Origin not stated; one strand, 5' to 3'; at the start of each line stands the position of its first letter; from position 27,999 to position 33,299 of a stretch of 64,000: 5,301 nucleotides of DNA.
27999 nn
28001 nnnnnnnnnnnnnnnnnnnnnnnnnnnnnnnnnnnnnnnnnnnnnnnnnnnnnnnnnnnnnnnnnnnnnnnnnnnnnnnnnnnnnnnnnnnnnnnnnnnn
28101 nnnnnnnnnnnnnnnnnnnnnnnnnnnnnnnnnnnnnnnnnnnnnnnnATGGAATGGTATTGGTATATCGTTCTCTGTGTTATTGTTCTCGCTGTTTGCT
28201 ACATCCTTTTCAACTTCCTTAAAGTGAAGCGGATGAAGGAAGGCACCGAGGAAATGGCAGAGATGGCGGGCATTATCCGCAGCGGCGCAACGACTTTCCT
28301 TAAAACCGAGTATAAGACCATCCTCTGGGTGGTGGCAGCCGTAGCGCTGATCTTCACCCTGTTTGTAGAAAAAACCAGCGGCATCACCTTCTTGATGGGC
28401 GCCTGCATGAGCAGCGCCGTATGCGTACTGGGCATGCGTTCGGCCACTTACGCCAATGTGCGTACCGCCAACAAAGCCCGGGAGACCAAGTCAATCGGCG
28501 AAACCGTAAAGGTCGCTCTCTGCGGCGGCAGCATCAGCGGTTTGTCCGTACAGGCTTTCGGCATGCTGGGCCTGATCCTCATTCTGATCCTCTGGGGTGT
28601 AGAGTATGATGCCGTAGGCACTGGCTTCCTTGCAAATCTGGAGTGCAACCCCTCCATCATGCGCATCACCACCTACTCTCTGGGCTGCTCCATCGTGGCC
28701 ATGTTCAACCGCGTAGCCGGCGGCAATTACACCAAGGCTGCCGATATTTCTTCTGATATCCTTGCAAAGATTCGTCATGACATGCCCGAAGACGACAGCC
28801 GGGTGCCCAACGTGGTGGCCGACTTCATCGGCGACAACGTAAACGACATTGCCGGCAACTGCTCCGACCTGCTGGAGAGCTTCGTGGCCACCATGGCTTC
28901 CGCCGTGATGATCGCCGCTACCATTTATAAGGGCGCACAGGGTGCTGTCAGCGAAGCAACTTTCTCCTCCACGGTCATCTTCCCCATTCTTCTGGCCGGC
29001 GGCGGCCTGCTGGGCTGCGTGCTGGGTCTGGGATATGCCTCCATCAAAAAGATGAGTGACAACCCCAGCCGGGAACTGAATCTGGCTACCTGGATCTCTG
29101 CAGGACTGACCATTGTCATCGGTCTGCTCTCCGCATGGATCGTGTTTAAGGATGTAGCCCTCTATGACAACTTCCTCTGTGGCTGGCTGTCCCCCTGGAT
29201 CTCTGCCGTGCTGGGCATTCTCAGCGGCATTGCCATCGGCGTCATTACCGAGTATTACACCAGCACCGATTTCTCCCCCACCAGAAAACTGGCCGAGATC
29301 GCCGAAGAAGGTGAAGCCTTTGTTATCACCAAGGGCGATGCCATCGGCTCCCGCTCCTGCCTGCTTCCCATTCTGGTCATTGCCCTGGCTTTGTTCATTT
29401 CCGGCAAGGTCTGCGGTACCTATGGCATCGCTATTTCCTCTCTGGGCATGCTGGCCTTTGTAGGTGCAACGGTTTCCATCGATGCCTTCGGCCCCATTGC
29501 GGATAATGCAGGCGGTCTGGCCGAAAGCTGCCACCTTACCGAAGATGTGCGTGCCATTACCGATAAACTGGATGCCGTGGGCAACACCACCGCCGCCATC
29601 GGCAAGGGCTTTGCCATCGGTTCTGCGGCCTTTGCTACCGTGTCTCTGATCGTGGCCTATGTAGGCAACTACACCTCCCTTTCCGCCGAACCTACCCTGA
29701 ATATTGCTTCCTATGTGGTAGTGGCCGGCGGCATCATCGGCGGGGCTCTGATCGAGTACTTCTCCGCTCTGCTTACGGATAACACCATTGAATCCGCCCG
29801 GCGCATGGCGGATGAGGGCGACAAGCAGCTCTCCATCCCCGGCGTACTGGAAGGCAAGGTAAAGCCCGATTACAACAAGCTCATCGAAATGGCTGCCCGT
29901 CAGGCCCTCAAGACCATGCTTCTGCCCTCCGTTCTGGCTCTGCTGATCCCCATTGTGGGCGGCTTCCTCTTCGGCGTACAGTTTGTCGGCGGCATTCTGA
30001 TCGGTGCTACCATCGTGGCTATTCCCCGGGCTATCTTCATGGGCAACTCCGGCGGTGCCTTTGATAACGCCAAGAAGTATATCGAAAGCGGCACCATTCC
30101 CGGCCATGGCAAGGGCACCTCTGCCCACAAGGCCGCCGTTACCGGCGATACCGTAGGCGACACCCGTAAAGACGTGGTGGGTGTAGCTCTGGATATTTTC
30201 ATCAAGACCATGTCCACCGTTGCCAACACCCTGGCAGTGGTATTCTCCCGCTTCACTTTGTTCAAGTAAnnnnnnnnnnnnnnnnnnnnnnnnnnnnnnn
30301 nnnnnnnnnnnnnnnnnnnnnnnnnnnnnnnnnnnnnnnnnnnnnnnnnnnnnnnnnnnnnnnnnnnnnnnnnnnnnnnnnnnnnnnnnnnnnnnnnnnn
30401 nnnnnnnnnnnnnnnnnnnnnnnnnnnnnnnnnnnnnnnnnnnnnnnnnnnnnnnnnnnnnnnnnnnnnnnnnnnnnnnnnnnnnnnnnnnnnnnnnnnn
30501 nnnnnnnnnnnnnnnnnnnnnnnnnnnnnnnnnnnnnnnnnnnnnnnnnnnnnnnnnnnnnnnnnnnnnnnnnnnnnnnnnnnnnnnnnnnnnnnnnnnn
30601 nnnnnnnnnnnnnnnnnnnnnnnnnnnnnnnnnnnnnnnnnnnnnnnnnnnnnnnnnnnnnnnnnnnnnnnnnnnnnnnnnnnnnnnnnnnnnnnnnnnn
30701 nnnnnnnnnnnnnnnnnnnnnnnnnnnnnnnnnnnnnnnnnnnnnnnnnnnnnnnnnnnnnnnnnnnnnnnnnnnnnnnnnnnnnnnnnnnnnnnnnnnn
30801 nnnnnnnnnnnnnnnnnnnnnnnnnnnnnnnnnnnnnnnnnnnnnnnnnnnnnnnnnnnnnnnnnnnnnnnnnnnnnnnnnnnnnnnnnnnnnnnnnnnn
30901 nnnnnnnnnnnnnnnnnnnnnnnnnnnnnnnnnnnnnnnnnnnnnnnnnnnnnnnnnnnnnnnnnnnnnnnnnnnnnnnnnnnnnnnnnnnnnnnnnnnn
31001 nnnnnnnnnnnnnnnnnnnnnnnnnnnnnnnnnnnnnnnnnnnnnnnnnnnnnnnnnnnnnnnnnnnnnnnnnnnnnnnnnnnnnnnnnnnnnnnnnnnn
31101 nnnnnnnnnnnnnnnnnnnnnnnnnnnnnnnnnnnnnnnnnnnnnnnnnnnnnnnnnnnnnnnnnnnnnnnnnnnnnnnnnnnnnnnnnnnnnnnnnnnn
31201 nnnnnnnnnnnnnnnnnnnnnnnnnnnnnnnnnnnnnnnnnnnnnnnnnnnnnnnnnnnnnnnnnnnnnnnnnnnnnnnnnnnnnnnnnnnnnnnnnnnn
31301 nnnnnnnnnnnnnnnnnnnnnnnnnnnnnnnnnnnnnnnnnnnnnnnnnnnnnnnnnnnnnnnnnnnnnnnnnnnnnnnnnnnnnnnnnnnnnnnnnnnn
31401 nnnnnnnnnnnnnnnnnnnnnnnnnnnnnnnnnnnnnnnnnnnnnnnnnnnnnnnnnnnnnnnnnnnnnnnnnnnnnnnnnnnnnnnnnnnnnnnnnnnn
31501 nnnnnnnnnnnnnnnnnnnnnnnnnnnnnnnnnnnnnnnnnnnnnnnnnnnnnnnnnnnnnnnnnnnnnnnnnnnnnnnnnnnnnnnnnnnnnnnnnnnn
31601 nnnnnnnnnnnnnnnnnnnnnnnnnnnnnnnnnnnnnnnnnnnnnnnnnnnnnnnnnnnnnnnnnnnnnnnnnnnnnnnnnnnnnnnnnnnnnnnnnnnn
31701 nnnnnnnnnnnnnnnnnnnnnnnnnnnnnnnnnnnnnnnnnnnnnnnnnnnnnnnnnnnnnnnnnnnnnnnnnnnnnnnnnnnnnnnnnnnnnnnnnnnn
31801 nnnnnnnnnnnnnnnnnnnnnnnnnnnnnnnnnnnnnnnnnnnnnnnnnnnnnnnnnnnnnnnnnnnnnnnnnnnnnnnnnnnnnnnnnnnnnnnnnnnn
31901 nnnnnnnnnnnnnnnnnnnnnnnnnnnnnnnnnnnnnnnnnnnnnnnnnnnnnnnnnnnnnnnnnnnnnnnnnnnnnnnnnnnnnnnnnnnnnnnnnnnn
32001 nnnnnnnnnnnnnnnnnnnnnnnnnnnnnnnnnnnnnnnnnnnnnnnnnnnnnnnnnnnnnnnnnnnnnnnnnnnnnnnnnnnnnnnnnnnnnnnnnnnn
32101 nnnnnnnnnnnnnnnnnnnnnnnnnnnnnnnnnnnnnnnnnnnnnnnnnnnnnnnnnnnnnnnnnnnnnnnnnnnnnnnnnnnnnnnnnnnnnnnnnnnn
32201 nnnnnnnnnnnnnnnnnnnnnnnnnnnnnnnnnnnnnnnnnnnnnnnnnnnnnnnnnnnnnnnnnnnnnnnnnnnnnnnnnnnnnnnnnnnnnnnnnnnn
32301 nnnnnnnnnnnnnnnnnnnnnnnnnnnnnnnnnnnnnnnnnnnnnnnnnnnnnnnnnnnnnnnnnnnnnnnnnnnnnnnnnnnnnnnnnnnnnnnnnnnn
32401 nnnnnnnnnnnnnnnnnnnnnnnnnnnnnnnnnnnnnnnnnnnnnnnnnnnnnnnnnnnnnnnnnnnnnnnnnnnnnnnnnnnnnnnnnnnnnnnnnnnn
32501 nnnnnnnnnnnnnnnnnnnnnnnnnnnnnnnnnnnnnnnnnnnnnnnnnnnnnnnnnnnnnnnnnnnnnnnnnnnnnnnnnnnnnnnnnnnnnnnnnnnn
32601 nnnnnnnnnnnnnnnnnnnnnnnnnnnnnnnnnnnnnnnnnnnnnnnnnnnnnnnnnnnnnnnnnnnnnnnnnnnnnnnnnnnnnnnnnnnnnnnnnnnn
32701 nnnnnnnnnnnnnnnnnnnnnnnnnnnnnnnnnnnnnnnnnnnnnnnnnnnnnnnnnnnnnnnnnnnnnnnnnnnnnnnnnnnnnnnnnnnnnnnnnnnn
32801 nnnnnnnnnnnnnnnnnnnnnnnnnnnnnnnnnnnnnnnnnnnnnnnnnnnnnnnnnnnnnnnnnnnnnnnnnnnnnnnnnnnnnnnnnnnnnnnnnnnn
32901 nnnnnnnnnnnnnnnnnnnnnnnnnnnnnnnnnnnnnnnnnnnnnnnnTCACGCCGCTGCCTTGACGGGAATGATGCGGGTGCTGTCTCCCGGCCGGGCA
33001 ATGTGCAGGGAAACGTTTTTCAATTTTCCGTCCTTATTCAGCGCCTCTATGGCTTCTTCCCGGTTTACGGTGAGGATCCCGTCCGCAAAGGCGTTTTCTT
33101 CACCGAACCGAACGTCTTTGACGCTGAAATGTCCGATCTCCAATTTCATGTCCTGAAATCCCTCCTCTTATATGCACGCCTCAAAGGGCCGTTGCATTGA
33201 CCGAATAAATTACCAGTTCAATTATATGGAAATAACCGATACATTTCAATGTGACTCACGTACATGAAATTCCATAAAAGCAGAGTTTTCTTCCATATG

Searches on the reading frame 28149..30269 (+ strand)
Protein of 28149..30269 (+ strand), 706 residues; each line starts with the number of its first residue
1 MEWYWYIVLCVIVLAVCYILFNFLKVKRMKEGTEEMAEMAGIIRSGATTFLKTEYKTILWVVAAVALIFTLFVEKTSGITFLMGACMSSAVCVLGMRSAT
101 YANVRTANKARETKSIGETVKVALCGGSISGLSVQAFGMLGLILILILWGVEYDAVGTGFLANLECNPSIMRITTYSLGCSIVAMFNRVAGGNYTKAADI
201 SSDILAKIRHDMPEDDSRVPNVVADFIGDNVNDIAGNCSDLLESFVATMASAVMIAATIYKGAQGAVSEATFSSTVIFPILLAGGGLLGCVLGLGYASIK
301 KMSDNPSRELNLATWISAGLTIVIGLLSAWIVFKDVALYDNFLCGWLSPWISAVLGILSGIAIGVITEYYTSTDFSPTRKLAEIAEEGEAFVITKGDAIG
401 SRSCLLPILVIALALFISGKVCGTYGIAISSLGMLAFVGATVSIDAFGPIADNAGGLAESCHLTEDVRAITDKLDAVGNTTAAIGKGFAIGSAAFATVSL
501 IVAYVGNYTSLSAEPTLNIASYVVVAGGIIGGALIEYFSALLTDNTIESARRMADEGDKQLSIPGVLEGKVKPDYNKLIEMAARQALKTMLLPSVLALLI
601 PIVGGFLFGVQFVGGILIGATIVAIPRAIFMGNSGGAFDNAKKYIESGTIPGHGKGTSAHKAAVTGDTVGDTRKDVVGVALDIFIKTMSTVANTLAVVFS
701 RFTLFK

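Call 47: list_cluster_members(proteins=[window:28149-30269:+, window:17304-18560:+, window:30522-31817:+, window:19534-20403:-, window:22519-23073:-, window:23734-23973:-, window:25054-25584:-])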
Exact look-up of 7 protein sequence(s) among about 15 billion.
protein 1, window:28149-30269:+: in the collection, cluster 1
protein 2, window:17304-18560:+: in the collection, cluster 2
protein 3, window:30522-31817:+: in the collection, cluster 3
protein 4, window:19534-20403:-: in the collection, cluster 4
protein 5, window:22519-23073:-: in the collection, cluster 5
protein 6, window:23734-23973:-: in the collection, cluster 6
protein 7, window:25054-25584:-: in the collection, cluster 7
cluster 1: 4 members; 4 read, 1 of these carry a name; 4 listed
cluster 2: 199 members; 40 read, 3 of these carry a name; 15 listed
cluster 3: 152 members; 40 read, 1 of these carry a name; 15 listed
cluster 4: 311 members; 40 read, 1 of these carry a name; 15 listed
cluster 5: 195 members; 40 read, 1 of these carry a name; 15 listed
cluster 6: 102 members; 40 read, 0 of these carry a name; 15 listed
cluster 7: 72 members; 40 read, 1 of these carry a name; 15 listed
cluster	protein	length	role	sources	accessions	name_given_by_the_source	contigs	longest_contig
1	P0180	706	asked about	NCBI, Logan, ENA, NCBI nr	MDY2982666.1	MAG: sodium-translocating pyrophosphatase [Eubacteriales bacterium] | sodium-translocating pyrophosphatase [Eubacteriales bacterium]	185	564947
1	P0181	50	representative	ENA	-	-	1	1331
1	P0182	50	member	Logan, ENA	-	-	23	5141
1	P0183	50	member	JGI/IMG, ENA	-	-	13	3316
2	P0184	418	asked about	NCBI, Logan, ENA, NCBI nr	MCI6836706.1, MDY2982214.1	MAG: amidohydrolase family protein [Eubacteriales bacterium] | amidohydrolase family protein [Clostridiales bacterium]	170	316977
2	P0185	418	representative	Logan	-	-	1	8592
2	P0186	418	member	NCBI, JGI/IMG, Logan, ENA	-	guanine deaminase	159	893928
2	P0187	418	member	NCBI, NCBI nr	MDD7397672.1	MAG: amidohydrolase family protein [Eubacteriales bacterium] | amidohydrolase family protein [Eubacteriales bacterium]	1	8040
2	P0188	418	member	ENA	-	-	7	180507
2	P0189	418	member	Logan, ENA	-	-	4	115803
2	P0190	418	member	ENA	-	-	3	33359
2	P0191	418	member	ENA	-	-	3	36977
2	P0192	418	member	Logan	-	-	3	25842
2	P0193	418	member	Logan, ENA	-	-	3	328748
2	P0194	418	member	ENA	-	-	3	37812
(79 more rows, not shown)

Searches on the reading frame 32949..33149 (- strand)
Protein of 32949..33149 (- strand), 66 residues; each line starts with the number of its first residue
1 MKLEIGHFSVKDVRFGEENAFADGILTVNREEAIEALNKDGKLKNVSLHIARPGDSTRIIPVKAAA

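Call 36: search_protein_families(library=pfam, proteins=[window:32949-33149:-], max_evalue=0.00001)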
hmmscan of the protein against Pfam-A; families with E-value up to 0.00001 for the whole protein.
window:32949-33149:- (66 aa): 1 family
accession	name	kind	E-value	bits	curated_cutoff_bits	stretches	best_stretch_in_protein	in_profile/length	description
PF09338.16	Gly_reductase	-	1.9e-21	76.5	22.2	1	1-65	1-65/426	Glycine/sarcosine/betaine reductase component B subunits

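Call 43: search_protein_families(library=ncbifam, proteins=[window:32949-33149:-], max_evalue=0.00001)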
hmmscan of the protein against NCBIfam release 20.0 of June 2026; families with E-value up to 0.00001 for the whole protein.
window:32949-33149:- (66 aa): 2 families
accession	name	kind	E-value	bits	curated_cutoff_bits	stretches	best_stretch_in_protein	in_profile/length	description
NF040793.1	sarcosine_GrdG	exception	9.1e-15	54.4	780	1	1-64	1-64/428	sarcosine reductase complex component B subunit alpha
NF053623.1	fluoroAc_FarE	equivalog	1.3e-08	34.1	675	1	2-62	4-63/419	fluoroacetate reductase subunit FarE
